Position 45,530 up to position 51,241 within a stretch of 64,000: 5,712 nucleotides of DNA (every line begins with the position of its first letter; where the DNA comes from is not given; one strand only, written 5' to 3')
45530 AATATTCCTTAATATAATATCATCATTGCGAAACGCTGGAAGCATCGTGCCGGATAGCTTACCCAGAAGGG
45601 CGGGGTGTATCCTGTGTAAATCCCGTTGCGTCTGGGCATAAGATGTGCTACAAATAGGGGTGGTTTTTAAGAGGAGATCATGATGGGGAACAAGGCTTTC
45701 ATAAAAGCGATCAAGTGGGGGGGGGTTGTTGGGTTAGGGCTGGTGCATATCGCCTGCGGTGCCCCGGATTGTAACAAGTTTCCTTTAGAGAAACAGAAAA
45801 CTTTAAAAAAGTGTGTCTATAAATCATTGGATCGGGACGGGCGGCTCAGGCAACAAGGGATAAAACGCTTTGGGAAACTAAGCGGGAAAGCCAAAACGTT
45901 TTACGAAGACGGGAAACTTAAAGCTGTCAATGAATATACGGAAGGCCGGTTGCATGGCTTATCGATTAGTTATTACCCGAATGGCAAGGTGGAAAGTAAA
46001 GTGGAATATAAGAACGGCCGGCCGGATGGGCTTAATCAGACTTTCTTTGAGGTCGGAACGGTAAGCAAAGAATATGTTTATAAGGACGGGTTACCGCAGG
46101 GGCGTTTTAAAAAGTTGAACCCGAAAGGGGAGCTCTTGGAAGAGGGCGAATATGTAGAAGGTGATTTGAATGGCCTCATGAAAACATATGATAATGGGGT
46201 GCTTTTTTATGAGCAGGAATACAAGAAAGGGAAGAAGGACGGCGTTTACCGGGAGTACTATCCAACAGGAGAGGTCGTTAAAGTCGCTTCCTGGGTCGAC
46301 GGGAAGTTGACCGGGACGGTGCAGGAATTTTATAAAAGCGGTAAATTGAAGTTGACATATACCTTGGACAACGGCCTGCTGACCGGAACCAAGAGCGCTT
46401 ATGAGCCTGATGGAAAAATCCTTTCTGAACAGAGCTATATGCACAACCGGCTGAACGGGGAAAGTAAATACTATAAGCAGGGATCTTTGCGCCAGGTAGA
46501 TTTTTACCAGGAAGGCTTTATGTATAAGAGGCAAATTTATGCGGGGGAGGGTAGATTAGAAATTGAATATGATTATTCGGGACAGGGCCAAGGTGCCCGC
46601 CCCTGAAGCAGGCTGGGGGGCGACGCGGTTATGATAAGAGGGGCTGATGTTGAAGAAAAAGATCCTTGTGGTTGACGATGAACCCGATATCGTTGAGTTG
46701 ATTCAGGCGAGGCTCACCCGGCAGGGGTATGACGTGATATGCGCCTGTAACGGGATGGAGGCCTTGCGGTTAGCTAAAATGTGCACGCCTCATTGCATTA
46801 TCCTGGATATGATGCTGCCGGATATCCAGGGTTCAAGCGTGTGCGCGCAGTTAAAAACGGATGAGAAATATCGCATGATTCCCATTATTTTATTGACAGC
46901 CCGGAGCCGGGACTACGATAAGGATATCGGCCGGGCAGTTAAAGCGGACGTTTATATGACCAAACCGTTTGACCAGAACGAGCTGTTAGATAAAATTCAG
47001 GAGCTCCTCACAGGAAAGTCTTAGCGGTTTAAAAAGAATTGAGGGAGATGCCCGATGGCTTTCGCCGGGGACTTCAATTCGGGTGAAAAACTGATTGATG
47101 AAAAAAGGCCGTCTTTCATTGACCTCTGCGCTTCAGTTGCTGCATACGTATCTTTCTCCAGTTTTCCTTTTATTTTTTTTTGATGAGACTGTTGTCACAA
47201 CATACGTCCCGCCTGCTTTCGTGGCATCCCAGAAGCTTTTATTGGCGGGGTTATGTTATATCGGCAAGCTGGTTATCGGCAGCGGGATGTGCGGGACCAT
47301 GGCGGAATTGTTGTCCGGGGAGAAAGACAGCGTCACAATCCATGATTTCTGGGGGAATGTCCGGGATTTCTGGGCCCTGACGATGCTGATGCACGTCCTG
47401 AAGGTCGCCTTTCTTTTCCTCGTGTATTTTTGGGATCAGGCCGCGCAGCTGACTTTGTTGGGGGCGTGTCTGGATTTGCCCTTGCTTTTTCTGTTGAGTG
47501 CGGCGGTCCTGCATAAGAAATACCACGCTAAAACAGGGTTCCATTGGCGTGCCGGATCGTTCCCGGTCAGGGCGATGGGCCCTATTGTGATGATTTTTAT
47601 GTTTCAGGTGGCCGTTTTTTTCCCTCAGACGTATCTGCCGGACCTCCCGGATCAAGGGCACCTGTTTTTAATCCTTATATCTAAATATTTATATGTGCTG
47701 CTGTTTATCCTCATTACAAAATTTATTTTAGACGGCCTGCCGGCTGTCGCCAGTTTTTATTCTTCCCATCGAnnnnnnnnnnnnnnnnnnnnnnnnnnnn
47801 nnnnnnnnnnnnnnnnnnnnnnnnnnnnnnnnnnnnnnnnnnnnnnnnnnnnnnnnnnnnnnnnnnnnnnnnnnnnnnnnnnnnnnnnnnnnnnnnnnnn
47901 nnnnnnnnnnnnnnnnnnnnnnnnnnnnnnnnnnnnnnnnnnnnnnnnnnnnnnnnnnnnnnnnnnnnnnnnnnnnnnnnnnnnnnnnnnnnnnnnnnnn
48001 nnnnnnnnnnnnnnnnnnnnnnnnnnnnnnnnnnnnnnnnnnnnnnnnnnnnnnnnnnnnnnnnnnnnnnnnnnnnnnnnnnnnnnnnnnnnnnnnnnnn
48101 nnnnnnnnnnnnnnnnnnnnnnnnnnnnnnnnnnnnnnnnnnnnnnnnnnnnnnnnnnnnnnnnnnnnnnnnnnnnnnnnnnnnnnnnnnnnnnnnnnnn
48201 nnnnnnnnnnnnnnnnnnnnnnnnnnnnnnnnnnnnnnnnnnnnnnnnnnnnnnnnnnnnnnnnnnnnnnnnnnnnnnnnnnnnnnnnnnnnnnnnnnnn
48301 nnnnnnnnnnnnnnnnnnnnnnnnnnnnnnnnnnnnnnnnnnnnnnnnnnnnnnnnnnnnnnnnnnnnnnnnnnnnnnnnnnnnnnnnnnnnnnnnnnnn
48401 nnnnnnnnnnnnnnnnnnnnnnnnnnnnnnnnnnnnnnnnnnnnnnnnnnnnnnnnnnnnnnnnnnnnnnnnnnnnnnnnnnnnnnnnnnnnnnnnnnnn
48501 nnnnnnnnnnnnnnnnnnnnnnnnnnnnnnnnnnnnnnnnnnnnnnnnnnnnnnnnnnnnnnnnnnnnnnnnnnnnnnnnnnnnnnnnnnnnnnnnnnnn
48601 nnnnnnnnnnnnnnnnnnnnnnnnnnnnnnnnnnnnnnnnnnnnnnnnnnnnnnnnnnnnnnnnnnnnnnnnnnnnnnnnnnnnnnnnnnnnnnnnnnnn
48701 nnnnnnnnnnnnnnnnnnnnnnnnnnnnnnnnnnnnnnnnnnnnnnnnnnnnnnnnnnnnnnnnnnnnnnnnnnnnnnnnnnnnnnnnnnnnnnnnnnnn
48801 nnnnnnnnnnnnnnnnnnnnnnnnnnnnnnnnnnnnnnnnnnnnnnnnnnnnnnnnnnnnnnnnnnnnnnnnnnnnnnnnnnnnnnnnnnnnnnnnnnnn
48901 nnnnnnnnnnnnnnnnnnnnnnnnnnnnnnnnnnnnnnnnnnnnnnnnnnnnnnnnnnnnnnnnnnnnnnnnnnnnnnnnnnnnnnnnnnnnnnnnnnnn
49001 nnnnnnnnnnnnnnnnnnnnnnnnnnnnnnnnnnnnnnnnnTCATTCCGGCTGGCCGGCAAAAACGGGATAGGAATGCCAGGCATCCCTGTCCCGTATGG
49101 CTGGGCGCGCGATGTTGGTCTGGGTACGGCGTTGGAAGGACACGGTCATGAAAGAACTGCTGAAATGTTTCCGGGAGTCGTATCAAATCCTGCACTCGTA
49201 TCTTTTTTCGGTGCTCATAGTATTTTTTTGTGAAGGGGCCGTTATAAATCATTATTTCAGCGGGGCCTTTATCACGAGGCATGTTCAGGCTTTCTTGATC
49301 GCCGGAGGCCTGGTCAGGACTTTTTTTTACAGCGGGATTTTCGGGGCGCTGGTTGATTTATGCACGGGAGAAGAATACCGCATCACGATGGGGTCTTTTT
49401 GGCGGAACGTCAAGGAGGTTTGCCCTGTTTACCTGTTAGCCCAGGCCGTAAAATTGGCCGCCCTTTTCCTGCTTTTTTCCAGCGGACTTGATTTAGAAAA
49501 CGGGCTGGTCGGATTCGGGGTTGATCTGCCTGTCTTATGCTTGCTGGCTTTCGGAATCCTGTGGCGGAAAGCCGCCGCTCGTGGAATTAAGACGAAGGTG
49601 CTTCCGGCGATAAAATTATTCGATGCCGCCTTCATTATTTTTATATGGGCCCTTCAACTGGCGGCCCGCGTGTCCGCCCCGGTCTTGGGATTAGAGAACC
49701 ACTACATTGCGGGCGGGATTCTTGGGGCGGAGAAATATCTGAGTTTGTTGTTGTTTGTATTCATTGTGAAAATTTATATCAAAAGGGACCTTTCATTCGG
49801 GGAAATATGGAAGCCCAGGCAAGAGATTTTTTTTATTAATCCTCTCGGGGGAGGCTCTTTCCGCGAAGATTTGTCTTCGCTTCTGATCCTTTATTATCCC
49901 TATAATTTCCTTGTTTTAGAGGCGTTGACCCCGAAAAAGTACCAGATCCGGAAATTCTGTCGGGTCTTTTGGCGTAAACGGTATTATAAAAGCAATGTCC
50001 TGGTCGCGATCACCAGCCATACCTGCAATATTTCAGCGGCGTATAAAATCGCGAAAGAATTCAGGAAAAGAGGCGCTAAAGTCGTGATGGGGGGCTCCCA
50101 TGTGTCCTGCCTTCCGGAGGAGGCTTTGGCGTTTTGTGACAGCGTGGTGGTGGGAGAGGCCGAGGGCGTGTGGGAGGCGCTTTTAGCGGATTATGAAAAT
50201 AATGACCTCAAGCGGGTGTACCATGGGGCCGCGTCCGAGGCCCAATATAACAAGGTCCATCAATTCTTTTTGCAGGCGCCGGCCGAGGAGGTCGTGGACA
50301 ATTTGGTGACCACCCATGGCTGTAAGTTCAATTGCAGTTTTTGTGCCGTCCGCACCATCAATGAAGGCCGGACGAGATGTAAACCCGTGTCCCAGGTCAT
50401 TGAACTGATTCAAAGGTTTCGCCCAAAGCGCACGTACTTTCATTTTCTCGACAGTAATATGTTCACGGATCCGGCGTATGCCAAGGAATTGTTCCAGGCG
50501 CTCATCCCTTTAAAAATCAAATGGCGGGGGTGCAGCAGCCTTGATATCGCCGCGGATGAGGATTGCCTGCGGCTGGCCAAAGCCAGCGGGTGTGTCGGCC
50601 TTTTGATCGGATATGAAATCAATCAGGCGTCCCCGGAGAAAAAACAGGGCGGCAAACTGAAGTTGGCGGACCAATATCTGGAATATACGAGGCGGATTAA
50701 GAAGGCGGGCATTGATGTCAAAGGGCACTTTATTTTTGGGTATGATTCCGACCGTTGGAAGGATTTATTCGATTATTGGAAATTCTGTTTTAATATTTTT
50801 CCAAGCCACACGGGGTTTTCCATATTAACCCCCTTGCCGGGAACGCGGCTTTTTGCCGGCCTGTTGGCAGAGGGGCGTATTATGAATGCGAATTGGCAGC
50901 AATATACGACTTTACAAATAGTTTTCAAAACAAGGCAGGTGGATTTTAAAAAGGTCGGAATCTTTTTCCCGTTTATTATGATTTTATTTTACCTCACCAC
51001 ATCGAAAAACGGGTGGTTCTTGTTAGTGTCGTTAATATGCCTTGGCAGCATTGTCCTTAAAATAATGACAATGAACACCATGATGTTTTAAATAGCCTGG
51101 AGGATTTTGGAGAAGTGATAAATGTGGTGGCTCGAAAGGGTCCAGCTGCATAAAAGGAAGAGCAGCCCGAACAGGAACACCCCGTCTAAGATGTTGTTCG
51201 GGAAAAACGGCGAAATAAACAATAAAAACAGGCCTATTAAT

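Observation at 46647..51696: Tandem paralogs of a membrane-embedded B12-binding radical SAM enzyme, headed by a stand-alone receiver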

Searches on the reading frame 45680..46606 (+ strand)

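Call 3: search_protein_families(library=pfam, proteins=[window:45680-46606:+], max_evalue=0.01)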
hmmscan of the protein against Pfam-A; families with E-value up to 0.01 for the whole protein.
window:45680-46606:+ (308 aa): 1 family
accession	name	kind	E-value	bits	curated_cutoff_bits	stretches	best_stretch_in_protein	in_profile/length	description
PF07661.19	MORN_2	-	2.9e-22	76.5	29.6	1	91-112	1-22/22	MORN repeat variant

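Call 4: search_protein_families(library=ncbifam, proteins=[window:45680-46606:+], max_evalue=0.01)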
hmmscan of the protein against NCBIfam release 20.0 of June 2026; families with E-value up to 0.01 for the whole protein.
window:45680-46606:+ (308 aa): 2 families
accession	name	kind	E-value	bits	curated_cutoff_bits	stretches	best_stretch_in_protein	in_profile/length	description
NF033566.1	adhes_LIC20035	equivalog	8e-17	61.2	250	2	134-275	111-259/434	LIC20035 family adhesin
NF007981.1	PRK10708.1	equivalog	0.0052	16.4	93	0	77-102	18-43/62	protein DsrB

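Call 67: search_protein_families(library=padloc, proteins=[window:45680-46606:+], max_evalue=0.001)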
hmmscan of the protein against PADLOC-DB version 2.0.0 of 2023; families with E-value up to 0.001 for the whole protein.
window:45680-46606:+ (308 aa): 0 families

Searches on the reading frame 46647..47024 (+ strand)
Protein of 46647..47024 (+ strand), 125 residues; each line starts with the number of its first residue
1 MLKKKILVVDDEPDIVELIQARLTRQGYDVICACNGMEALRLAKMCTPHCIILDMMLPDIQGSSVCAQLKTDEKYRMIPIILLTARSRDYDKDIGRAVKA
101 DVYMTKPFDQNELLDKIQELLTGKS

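Call 3: search_protein_families(library=pfam, proteins=[window:46647-47024:+], max_evalue=0.01)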
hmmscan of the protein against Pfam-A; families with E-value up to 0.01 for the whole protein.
window:46647-47024:+ (125 aa): 1 family
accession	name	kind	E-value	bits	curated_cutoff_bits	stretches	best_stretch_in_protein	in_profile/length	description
PF00072.30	Response_reg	-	2.8e-24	85.9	30.2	1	6-118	1-111/111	Response regulator receiver domain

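Call 4: search_protein_families(library=ncbifam, proteins=[window:46647-47024:+], max_evalue=0.01)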
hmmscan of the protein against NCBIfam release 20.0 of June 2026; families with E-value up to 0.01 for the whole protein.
window:46647-47024:+ (125 aa): 97 families (the best 25 are shown)
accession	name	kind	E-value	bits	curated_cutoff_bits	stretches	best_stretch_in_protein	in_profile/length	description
TIGR02154.1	PhoB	equivalog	1.9e-30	105.8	296.2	1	3-121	2-120/226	phosphate regulon transcriptional regulator PhoB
NF007135.0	PRK09581.1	equivalog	4.6e-28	98.2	474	1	4-121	3-120/457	PleD family two-component system response regulator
NF040534.1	resp_reg_YycF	equivalog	1e-27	96.9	340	1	4-118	1-112/231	response regulator YycF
NF045944.1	ResRegRpaBCyano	equivalog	1.1e-27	96.9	330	1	7-121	1-112/229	response regulator transcription factor RpaB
NF007005.1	PRK09468.1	equivalog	1.8e-25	89.8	331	1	3-122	3-120/237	osmolarity response regulator transcription factor OmpR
NF033117.2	vanR_ACDEGLN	exception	1.5e-24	86.8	350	1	6-119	1-111/226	VanR-ABDEGLN family response regulator transcription factor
NF040689.1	MtrAB_MtrA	equivalog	3.5e-24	85.4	300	1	6-120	1-112/219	MtrAB system response regulator MtrA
NF033120.0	vanR_FM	exception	3.7e-24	85.6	460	1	3-118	3-115/231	vancomycin resistance response regulator transcription factor, VanR-F/VanR-M family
NF053854.1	RespRegPhoBBctds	equivalog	7.3e-24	84.4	270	1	6-122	1-116/225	two-component system response regulator PhoB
NF008296.0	PRK11083.1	equivalog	9.7e-24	84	273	1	2-121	2-118/228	two-component system response regulator CreB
NF000404.1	vanR-D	exception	6.1e-22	78.3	500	1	3-118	2-113/232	vancomycin resistance response regulator transcription factor VanR-D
NF041733.1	resp_reg_CseB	equivalog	9.2e-22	77.5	350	1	5-121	2-115/228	two-component system response regulator CseB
NF045717.1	DVU0259_DivK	exception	3.8e-21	75.4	160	1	3-121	2-116/117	DVU0259 family response regulator domain-containing protein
NF012227.0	AdeR_RR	equivalog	4.4e-21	75.4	340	1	3-121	11-126/239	efflux system response regulator transcription factor AdeR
NF045991.1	RespRegCtrARhodob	equivalog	2.2e-20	73.4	350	1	5-120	2-115/224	response regulator transcription factor CtrA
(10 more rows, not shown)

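Call 67: search_protein_families(library=padloc, proteins=[window:46647-47024:+], max_evalue=0.001)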
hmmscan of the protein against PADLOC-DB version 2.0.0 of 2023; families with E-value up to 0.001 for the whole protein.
window:46647-47024:+ (125 aa): 3 families
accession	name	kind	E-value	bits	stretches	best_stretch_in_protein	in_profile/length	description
PDLC04055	PD-T4-6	-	3.2e-08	30.8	1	3-122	365-484/496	-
PDLC00405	SduA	-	8.9e-06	23.4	1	4-81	7-81/323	DUF4263 domain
PDLC04725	PDC-M60B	-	0.00046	18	1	1-61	1-63/158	-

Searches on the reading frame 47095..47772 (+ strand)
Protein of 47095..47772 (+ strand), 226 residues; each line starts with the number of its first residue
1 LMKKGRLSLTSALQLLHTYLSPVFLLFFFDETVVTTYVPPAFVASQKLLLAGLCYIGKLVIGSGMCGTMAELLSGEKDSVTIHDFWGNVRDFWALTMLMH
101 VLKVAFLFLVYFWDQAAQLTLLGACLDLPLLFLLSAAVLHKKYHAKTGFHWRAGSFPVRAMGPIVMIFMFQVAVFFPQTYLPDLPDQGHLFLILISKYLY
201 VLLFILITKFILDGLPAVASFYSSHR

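Call 34: search_protein_representatives(alignment_id=A2)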
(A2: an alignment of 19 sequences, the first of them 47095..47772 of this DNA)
Query: 19 sequences, 227 profile positions. Proteins with E-value up to 0.001 (for the whole library): 95; up to 1e-10: 83; up to 1e-30: 39. The best 95 are listed.
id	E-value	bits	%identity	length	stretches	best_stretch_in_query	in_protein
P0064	2.2e-60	220.6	-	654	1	1-227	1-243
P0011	7.6e-60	218.8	-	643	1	1-227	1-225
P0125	4.8e-50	186.7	-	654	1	4-226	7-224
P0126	4.8e-49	183.4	-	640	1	18-227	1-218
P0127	2.3e-48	181.2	-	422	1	5-227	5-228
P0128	2.3e-47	178.0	-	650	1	4-227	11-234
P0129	2.5e-46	174.6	-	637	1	2-227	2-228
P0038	1.4e-45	172.2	-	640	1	1-226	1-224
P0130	4.3e-44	167.2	-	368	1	3-227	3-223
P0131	2.9e-43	164.5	-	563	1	1-227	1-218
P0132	3.7e-43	164.2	-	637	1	2-226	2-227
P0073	4.2e-42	160.7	-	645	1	4-227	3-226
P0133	5.6e-42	160.3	-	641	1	5-226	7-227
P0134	2.4e-41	158.3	-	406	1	10-227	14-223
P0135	1.5e-40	155.6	-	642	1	3-227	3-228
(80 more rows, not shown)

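Call 47: predict_structure(alignment_id=A2)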
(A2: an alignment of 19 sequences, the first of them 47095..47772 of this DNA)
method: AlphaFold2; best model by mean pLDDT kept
length: 226 residues; sequences in the alignment: 19
mean_pLDDT: 91.0   pTM: 0.88
mean pLDDT of the five models: 91.0, 90.9, 90.9, 89.9, 89.6
residues with pLDDT >= 90: 180; 70-90: 34; 50-70: 7; < 50: 5
segments of 3 or more residues with pLDDT < 50: 1-3
pLDDT, mean of each block of 10 residues (from residue 1): 59 93 96 94 94 96 96 91 96 97 97 95 95 96 86 76 95 91 92 97 96 88 69
secondary structure, 60 per line:
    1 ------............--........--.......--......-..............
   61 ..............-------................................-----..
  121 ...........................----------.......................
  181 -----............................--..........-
elements in order: H7-18 H21-28 H31-37 H40-45 H47-74 H82-113 H119-147 H158-180 H186-213 H216-225

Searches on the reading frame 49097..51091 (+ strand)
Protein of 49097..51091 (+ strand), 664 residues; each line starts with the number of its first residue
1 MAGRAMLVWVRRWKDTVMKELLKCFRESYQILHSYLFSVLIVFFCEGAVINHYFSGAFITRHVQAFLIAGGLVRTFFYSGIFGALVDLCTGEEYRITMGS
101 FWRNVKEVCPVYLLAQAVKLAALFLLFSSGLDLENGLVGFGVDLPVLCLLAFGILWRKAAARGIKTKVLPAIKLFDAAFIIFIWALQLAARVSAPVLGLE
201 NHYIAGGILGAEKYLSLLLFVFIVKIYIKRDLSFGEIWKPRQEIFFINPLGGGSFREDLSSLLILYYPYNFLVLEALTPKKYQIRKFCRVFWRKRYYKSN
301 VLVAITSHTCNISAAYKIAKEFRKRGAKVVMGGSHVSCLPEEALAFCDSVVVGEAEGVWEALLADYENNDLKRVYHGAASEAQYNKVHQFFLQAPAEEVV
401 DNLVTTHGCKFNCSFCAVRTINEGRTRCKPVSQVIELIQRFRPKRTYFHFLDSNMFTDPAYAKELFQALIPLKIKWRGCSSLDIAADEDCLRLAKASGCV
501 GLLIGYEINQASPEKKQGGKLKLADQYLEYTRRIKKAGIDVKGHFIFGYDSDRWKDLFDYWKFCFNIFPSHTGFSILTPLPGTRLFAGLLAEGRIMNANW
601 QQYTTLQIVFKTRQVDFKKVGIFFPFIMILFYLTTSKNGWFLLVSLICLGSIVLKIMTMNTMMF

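Call 3: search_protein_families(library=pfam, proteins=[window:49097-51091:+], max_evalue=0.01)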
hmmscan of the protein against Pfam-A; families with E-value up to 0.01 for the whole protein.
window:49097-51091:+ (664 aa): 3 families
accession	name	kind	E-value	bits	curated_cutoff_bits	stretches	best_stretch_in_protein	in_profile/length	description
PF04055.27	Radical_SAM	-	2.9e-10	41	29.5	1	404-553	2-155/166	Radical SAM superfamily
PF02310.24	B12-binding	-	1e-07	32.3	32.1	1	302-362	54-120/121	B12 binding domain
PF19864.5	Radical_SAM_N2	-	0.00027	20.9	29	1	318-370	77-129/151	Radical SAM proteins, N-terminal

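Call 4: search_protein_families(library=ncbifam, proteins=[window:49097-51091:+], max_evalue=0.01)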
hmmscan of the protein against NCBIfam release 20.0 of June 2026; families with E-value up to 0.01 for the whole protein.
window:49097-51091:+ (664 aa): 20 families
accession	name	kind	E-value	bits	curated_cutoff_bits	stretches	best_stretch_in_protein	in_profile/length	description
TIGR03471.1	HpnJ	equivalog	5.7e-19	68.3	577.6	1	403-599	200-397/472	hopanoid biosynthesis associated radical SAM protein HpnJ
TIGR04013.1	B12_SAM_MJ_1487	hypoth_equivalog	1.9e-16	59.9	251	1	300-456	44-208/382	TIGR04013 family B12-binding domain/radical SAM domain-containing protein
NF050148.1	rSAM_ApyD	equivalog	2.1e-15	56.2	750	1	406-589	205-393/645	RiPP biosynthesis radical SAM protein ApyD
TIGR04072.2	rSAM_ladder_B12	equivalog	3.4e-15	55.6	360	1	310-548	81-330/443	lipid biosynthesis B12-binding/radical SAM protein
TIGR02026.1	BchE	equivalog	8.2e-14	51.3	481.35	1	406-632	200-428/497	magnesium-protoporphyrin IX monomethyl ester anaerobic oxidative cyclase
TIGR04479.1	bcpD_PhpK_rSAM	subfamily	9.2e-11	40.8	600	1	402-552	243-394/504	PhpK family radical SAM P-methyltransferase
NF033070.1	rSAM_AprD4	equivalog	8.9e-10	38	500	1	390-615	186-415/456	AprD4 family radical SAM diol-dehydratase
TIGR04014.1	B12_SAM_MJ_0865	equivalog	1.6e-09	37.1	360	1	311-442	51-202/434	methyl-coenzyme M reductase glutamine C-methyltransferase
NF038361.1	rSAM_Sden_1168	equivalog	1.3e-08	33.8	575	1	375-608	258-492/560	Sden_1168 family B12-binding radical SAM P-methyltransferase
TIGR04295.1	B12_rSAM_oligo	hypoth_equivalog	3e-08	32.8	400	1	388-507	189-302/422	TIGR04295 family B12-binding domain-containing radical SAM protein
TIGR04385.1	B12_rSAM_cofa1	equivalog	2.6e-06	26.9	450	1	404-549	199-346/438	B12 lower ligand biosynthesis radical SAM protein BzaD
TIGR00089.1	TIGR00089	subfamily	1.2e-05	24.4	251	1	321-439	61-178/429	MiaB/RimO family radical SAM methylthiotransferase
NF045585.1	rSAM_slr0320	equivalog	1.3e-05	23.9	775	1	403-469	238-305/511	photosystem II high light acclimation radical SAM protein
TIGR04367.1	HpnR_B12_rSAM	equivalog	2e-05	23.3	650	1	295-586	57-370/490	hopanoid C-3 methylase HpnR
NF040542.1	rSAM_RCCLKC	equivalog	0.00011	21.5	450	1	397-466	177-247/423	arsinothricin biosynthesis radical SAM protein ArsL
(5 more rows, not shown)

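Call 67: search_protein_families(library=padloc, proteins=[window:49148-51091:+], max_evalue=0.001)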
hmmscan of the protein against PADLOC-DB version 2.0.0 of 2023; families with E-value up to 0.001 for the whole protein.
window:49148-51091:+ (647 aa): 1 family
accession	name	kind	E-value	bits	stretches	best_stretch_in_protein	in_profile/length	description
PDLC04689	PDC-M51A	-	3.3e-06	24.2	1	281-408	69-209/420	-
